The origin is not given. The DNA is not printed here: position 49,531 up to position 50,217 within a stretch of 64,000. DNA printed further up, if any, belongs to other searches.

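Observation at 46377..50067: Operon for a branched, C-methylated deoxy/keto-sugar: cupin isomerase, UXS-like SDR, Gfo/Idh/MocA oxidoreductase and TylCIII-type C-methyltransferase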

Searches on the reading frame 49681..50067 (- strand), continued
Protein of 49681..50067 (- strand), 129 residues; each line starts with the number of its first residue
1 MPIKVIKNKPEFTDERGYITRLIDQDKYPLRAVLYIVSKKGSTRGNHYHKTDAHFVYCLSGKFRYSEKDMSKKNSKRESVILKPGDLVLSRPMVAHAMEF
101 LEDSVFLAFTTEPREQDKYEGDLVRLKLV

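Call 70: search_solved_structures(query=A3, max_evalue=0.01, show_alignments=5)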
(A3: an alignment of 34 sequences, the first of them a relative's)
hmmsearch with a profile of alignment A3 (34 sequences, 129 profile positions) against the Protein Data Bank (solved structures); distinct sequences matched with E-value up to 0.01: 8.
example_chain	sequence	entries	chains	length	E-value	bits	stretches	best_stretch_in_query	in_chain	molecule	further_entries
4zu7_A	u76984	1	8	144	2.2e-05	27.5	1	10-121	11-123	QdtA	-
2pa7_A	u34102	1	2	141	4.7e-05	26.5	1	2-121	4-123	DTDP-6-deoxy-3,4-keto-hexulose isomerase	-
2pae_A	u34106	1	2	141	0.00081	22.5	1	2-121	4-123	DTDP-6-deoxy-3,4-keto-hexulose isomerase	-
2pak_A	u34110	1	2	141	0.00082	22.5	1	2-121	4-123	DTDP-6-deoxy-3,4-keto-hexulose isomerase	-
4o9e_A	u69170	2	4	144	0.0013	21.9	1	11-120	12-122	QdtA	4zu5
2b9u_A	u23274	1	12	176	0.0058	19.7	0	5-113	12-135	hypothetical dTDP-4-dehydrorhamnose 3,5-epimerase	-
1wlt_A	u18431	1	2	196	0.0078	19.3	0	5-113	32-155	176aa long hypothetical dTDP-4-dehydrorhamnose 3,5-epimerase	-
6ufi_A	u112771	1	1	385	0.0082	19.2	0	29-66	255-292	Cupin domain-containing protein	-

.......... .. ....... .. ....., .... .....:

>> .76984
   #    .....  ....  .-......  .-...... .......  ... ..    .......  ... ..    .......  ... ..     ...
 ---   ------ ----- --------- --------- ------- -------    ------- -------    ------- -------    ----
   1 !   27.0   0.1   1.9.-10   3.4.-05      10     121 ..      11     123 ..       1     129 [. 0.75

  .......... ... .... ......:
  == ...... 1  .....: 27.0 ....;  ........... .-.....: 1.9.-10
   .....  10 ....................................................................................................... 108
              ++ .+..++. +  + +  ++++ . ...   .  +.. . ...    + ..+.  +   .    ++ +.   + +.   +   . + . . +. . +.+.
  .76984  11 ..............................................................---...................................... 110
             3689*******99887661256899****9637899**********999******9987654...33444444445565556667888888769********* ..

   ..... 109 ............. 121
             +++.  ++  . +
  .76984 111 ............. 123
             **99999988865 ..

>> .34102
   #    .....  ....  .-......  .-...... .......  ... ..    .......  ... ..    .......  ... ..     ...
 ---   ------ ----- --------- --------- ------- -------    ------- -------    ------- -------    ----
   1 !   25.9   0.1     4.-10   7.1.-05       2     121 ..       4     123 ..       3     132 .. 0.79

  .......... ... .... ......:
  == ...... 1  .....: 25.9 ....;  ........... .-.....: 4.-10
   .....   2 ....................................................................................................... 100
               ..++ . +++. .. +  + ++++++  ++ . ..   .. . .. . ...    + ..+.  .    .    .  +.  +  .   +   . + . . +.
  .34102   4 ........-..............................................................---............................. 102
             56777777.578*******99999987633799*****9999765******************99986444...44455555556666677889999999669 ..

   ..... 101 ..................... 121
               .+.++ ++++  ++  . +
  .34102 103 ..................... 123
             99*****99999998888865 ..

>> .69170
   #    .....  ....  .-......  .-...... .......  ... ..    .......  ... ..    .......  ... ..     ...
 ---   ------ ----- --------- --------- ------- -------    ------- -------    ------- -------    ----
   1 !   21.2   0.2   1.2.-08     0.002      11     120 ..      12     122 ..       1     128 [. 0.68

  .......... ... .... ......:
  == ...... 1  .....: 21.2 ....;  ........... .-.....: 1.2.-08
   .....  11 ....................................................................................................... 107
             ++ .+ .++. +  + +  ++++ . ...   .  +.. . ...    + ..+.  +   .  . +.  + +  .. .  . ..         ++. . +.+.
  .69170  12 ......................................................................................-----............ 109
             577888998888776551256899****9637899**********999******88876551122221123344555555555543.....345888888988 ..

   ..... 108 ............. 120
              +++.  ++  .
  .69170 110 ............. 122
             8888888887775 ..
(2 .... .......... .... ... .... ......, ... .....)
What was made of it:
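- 49678..50067 (-): 129-aa cupin acting on an NDP-keto-sugar; nearest to FdtA/QdtA 3,4-ketoisomerases. The subfamily profile A3 matches QdtA at E=2e-5 and FdtA at E=5e-5 over the full length, against RmlC-like at 6e-3 (call 70).
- On FdtA/QdtA-type NDP-sugar 3,4-ketoisomerase: The H49N and H51N mutant entries score lower than wild type (call 70).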
